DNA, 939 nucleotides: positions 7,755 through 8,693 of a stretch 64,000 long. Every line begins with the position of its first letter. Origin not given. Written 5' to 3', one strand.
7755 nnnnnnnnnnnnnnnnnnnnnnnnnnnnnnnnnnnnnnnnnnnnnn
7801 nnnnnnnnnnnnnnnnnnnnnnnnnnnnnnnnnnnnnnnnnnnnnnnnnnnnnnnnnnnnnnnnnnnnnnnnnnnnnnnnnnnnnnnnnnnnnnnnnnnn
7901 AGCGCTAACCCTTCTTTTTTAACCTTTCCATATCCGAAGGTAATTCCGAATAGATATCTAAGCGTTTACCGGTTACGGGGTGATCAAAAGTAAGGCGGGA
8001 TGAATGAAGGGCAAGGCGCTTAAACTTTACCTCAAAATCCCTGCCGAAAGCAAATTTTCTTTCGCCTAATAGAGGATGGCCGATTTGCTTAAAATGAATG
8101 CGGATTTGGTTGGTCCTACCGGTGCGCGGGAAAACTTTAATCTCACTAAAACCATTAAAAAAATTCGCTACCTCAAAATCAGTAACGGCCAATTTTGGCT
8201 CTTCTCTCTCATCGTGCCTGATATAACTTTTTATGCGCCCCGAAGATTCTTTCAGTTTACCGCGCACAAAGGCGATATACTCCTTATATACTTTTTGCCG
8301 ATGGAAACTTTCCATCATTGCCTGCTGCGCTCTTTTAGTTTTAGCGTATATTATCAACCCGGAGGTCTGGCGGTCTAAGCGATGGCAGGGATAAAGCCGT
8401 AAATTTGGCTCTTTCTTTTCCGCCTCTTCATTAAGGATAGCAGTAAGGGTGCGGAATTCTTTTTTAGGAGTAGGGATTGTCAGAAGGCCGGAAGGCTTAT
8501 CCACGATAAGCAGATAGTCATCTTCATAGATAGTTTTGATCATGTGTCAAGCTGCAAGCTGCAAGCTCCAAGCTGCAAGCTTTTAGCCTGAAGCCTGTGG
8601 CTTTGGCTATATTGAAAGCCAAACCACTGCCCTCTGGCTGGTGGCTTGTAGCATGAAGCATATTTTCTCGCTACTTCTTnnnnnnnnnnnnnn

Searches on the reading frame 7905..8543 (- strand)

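Call 64: search_protein_families(library=pfam, proteins=[window:7905-8543:-], max_evalue=0.00001)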
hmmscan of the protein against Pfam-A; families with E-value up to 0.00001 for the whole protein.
window:7905-8543:- (212 aa): 1 family
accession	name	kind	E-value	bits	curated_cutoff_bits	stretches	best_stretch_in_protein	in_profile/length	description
PF00849.27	PseudoU_synth_2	-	2.4e-33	116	26.8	1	10-153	1-152/152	RNA pseudouridylate synthase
